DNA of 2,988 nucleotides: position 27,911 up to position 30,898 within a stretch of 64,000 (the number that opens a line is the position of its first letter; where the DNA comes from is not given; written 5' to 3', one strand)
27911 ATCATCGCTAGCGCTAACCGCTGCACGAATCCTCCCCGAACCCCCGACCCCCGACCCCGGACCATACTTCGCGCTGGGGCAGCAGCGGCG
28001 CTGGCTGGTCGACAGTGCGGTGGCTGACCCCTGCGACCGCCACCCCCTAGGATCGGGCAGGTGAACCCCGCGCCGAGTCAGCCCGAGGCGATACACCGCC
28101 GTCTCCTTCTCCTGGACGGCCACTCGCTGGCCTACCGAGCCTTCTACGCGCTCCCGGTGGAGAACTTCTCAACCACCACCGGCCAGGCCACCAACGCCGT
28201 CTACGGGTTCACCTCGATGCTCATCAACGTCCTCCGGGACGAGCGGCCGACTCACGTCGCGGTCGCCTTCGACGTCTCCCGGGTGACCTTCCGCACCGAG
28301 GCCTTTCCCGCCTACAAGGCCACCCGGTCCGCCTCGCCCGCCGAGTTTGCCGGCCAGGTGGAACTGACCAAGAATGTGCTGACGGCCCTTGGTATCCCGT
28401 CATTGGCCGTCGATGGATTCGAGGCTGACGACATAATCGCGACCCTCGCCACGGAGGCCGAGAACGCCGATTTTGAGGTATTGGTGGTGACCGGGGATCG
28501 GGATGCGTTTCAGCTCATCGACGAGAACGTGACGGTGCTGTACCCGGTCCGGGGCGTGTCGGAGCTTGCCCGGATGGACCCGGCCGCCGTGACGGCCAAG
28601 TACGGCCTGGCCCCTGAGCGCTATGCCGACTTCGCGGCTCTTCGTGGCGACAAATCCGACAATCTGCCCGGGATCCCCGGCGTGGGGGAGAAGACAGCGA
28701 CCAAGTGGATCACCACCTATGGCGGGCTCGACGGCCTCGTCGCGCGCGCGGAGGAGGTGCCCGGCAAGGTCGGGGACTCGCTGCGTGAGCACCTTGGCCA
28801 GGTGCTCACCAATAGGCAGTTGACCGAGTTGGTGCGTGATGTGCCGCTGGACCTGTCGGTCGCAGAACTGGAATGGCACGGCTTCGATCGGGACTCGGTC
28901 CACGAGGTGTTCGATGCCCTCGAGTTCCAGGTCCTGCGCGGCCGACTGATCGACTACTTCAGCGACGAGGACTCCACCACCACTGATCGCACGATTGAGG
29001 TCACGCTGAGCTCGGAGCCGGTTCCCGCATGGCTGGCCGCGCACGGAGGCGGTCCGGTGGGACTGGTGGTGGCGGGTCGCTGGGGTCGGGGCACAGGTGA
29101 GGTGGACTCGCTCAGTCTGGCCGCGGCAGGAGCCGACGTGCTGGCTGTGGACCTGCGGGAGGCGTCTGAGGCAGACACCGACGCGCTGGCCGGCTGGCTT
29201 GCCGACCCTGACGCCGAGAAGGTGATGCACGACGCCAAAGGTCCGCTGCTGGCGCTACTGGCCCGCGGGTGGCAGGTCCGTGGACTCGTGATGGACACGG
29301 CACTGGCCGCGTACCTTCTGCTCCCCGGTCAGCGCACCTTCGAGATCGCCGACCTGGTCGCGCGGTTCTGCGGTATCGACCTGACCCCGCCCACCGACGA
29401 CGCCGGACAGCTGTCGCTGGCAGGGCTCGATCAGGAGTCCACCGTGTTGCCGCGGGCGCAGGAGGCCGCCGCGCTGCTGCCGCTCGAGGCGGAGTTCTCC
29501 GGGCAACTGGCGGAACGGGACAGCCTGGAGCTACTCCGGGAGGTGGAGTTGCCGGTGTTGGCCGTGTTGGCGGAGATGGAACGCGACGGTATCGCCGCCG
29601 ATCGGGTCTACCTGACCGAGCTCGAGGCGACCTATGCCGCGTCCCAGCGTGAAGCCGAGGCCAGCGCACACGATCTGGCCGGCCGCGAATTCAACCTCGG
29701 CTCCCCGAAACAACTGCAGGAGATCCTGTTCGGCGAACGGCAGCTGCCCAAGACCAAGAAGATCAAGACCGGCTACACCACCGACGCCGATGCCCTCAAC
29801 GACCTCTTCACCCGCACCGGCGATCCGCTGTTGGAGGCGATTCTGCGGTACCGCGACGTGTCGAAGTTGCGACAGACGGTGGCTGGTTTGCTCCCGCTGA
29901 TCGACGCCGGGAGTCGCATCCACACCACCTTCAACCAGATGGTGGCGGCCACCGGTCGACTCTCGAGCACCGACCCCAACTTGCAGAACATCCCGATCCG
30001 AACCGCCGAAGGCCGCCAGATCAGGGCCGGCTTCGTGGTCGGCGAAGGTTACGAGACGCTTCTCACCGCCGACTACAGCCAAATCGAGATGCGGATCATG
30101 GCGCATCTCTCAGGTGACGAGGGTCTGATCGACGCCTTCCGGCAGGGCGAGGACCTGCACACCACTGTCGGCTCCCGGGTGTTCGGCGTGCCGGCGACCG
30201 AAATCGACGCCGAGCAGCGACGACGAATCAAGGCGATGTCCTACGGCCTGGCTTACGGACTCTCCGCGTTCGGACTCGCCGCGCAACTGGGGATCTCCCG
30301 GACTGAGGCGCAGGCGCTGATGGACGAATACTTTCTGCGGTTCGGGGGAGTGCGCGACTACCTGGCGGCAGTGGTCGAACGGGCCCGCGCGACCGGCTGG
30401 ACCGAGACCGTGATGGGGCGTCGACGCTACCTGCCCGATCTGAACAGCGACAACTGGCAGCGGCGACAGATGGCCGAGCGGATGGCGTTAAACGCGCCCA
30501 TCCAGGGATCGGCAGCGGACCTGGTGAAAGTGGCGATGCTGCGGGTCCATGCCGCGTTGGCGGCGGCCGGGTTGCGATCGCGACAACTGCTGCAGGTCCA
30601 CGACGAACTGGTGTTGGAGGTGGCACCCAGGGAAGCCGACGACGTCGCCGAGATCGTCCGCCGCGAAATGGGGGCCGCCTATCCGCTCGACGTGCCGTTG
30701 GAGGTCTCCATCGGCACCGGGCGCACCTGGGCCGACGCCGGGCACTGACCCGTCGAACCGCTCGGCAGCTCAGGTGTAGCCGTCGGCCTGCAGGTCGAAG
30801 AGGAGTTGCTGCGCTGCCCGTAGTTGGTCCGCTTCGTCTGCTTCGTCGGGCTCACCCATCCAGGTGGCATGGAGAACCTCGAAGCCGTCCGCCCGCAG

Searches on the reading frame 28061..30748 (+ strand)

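Call 44: search_protein_families(library=pfam, proteins=[window:28061-30748:+], max_evalue=0.0001)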
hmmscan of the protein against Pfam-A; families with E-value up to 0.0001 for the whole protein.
window:28061-30748:+ (895 aa): 4 families
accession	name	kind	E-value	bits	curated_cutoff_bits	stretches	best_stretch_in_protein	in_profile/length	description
PF00476.26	DNA_pol_A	-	5.5e-148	493.4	34.3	1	517-892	3-381/381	DNA polymerase family A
PF02739.22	5_3_exonuc_N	-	8.1e-60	201.7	34.3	1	14-182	1-164/164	5'-3' exonuclease, N-terminal resolvase-like domain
PF01367.25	5_3_exonuc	-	1.8e-29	102.5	40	1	184-277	2-96/97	5'-3' exonuclease, C-terminal SAM fold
PF22619.2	DNA_polI_exo1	-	2.3e-08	34.4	27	1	370-435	34-99/140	DNA polymerase I, ribonuclease H-like domain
